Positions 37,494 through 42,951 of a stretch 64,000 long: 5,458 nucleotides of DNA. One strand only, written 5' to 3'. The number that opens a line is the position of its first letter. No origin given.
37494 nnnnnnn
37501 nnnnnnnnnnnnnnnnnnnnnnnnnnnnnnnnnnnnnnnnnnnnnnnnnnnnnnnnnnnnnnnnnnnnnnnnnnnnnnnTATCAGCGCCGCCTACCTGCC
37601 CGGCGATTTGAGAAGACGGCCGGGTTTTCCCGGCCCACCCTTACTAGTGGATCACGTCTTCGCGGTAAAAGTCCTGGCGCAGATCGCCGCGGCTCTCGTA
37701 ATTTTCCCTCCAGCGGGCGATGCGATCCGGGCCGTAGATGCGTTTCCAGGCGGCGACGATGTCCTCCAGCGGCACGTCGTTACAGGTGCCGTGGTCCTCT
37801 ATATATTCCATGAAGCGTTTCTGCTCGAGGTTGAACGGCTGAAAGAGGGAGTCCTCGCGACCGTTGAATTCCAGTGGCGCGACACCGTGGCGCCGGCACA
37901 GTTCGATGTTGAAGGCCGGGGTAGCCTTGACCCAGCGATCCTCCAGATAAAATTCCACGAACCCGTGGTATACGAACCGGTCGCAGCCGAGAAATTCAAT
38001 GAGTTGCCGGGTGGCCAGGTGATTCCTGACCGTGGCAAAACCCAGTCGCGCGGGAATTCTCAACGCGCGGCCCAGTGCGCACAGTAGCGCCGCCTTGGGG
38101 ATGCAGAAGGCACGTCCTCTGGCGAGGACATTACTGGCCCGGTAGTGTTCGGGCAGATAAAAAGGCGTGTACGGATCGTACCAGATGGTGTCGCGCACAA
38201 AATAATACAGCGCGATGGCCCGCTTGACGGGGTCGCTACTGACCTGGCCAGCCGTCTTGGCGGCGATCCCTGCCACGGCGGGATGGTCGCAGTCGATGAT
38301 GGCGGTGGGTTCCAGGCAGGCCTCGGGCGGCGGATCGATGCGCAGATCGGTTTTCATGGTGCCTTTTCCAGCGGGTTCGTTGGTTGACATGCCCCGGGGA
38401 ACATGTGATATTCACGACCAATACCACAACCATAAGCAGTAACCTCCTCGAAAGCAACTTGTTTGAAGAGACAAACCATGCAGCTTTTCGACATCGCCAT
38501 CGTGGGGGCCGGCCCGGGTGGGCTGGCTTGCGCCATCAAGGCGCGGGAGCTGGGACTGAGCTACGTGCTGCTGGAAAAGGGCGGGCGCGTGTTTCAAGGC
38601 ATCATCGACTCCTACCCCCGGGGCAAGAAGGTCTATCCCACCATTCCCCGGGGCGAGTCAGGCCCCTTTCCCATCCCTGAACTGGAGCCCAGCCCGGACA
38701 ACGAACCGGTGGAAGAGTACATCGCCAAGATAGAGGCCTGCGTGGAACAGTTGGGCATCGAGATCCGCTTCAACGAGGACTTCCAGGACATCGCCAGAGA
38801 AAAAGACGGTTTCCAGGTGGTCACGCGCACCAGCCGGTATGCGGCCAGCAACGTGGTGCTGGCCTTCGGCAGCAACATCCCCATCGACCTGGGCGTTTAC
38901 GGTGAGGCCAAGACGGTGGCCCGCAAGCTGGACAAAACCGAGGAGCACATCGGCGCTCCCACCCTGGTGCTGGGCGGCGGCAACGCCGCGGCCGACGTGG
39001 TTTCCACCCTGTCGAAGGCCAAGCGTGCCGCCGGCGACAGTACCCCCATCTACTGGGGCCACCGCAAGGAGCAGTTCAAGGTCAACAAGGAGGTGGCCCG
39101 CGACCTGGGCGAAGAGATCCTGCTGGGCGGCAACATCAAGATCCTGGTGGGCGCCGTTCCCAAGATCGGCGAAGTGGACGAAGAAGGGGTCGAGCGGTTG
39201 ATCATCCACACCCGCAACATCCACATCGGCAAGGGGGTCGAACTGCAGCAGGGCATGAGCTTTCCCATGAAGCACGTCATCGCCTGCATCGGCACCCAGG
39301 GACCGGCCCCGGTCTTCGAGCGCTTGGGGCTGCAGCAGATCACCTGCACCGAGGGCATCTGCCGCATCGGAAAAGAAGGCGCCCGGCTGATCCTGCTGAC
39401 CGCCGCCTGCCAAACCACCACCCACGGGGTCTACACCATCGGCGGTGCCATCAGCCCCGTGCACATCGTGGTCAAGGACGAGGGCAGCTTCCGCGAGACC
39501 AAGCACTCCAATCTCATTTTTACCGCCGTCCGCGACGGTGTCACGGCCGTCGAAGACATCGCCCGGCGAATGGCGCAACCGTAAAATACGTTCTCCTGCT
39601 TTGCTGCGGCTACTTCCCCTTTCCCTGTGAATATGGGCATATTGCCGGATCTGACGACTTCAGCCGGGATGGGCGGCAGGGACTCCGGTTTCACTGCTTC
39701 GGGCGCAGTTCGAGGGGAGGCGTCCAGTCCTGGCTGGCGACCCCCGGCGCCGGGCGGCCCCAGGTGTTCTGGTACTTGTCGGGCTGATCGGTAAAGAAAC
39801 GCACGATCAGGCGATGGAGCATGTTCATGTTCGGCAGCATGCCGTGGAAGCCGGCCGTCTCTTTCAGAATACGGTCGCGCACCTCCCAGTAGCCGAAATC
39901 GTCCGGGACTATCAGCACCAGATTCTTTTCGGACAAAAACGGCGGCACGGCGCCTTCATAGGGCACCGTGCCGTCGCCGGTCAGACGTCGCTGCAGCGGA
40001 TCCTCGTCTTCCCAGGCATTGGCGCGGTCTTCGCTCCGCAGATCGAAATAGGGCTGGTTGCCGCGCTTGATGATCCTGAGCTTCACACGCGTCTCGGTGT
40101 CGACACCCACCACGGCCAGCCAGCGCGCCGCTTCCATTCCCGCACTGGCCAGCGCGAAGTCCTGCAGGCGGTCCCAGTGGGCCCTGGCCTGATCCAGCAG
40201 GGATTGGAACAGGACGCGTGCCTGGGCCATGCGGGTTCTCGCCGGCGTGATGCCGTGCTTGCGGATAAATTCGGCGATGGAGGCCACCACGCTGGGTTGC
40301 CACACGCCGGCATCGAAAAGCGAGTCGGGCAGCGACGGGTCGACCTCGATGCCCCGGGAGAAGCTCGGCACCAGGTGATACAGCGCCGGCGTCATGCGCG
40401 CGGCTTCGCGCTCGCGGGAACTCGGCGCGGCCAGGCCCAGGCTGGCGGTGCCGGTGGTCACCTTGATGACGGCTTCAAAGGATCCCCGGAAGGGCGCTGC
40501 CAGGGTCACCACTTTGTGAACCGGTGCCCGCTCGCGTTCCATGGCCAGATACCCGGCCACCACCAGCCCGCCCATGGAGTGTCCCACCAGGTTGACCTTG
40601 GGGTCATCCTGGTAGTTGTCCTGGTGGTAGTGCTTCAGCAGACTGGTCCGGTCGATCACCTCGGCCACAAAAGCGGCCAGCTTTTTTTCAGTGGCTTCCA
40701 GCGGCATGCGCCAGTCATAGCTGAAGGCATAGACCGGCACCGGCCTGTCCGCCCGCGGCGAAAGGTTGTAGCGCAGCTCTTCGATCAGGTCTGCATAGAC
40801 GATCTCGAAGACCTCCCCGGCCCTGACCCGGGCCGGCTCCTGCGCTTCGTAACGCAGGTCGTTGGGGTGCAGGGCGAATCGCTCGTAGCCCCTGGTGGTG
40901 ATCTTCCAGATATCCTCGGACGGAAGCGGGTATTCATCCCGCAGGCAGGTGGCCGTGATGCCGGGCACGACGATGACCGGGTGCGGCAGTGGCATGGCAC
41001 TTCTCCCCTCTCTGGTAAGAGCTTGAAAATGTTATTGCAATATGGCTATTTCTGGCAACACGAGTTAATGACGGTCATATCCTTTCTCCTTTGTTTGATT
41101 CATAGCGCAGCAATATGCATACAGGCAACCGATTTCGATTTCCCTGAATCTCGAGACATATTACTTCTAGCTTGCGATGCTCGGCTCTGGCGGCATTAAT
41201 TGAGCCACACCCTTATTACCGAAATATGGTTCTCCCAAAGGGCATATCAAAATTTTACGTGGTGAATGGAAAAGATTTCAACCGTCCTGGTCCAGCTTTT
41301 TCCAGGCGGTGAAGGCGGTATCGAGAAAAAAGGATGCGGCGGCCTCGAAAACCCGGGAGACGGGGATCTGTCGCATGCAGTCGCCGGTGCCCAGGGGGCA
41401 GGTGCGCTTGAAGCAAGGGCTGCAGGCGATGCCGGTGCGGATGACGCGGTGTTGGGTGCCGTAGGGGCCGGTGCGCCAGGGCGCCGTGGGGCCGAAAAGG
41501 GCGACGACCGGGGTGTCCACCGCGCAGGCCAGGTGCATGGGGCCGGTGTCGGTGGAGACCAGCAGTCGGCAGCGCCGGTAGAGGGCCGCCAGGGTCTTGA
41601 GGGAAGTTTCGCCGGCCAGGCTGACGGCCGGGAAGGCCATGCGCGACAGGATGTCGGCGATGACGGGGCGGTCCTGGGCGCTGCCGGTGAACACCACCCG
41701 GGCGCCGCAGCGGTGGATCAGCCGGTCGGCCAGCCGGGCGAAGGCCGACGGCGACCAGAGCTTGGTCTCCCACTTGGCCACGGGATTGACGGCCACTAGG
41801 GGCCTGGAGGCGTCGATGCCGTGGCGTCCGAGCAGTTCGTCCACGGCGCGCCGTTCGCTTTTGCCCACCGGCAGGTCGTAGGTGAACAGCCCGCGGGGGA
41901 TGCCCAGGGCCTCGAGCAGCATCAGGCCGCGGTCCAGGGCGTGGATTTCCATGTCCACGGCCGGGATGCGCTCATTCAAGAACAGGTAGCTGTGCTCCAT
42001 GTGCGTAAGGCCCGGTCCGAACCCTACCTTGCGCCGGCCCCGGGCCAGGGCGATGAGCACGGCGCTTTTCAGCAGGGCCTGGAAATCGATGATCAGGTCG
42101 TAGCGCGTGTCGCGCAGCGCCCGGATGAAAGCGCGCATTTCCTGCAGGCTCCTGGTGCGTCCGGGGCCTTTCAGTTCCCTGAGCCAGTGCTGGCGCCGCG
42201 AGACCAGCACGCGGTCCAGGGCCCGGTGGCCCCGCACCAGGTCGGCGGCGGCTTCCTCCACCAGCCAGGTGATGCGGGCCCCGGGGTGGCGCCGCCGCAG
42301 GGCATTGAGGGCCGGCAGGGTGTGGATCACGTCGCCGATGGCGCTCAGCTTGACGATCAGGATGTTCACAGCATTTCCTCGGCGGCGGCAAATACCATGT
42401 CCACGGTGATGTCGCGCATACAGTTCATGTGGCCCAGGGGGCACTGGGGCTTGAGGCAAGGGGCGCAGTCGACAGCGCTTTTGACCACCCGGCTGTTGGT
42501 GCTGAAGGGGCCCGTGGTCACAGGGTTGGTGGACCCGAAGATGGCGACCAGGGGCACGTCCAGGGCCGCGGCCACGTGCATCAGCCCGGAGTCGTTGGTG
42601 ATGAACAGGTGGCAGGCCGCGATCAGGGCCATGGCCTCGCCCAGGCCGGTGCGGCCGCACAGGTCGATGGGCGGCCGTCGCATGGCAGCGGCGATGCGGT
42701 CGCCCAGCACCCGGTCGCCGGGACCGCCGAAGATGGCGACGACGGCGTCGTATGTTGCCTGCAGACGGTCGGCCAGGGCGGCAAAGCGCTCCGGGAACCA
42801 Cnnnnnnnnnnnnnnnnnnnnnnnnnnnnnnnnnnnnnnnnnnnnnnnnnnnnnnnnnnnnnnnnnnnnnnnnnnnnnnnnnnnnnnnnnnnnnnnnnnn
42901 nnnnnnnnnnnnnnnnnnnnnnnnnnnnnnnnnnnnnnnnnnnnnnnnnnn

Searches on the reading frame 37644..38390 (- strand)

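Call 14: search_protein_families(library=pfam, proteins=[window:37644-38390:-], max_evalue=0.00001)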
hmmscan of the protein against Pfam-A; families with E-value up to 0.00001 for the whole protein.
window:37644-38390:- (248 aa): 1 family
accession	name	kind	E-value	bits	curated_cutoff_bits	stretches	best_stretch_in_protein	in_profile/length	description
PF01841.26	Transglut_core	-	1.9e-17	63.9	23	1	51-158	11-108/108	Transglutaminase-like superfamily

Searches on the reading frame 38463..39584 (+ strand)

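Call 14: search_protein_families(library=pfam, proteins=[window:38463-39584:+], max_evalue=0.00001)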
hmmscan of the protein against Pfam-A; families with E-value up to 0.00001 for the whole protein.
window:38463-39584:+ (373 aa): 7 families
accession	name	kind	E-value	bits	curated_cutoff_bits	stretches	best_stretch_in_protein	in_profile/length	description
PF13738.12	Pyr_redox_3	-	4.2e-24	85.8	30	1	13-187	2-187/305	Pyridine nucleotide-disulphide oxidoreductase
PF07992.20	Pyr_redox_2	-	2.1e-18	67.2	26.1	1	9-330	1-277/291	Pyridine nucleotide-disulphide oxidoreductase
PF03486.20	HI0933_like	-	2.9e-10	40.5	50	0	10-43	2-35/244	HI0933-like protein Rossmann domain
PF13434.12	Lys_Orn_oxgnase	-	5.9e-06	26.1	21.3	0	84-207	95-227/339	L-lysine 6-monooxygenase/L-ornithine 5-monooxygenase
PF01266.30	DAO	-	7.6e-06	26.1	27.9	0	10-42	1-33/353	FAD dependent oxidoreductase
PF13450.12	NAD_binding_8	-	9.1e-06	26.3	21.9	0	13-44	1-32/68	NAD(P)-binding Rossmann-like domain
PF12831.13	FAD_oxidored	-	9.1e-06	25.6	27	0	10-41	1-32/416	FAD dependent oxidoreductase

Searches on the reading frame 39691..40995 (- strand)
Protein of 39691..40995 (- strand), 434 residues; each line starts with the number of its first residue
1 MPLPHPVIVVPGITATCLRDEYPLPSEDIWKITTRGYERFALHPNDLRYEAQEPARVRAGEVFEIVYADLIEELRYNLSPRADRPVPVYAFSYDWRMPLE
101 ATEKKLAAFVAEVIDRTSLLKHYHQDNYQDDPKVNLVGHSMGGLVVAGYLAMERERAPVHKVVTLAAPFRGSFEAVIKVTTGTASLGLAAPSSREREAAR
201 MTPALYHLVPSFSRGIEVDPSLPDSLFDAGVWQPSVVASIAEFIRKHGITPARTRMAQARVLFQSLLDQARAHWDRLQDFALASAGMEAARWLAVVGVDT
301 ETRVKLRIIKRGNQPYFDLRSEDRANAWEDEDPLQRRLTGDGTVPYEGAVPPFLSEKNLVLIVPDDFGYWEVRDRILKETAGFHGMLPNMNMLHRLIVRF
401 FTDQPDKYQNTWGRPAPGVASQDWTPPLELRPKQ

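Call 14: search_protein_families(library=pfam, proteins=[window:39691-40995:-], max_evalue=0.00001)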
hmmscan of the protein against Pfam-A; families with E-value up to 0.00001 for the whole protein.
window:39691-40995:- (434 aa): 3 families
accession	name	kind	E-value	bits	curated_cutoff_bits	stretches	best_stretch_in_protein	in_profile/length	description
PF02450.21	LCAT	-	3.4e-11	43.4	21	1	88-210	87-203/392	Lecithin:cholesterol acyltransferase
PF07819.20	PGAP1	-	1.3e-06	28.8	24.3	1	107-170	69-130/233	PGAP1-like alpha/beta domain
PF06028.17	DUF915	-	2.6e-06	27.4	22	1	126-172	98-146/255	Alpha/beta hydrolase of unknown function (DUF915)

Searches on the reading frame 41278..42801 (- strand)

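Call 14: search_protein_families(library=pfam, proteins=[window:41278-42801:-], max_evalue=0.00001)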
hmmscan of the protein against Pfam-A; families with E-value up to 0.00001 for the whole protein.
window:41278-42801:- (507 aa): 1 family
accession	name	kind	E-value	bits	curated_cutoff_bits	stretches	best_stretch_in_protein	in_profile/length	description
PF01075.23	Glyco_transf_9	-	7.2e-52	176.6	22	1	222-471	1-244/247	Glycosyltransferase family 9 (heptosyltransferase)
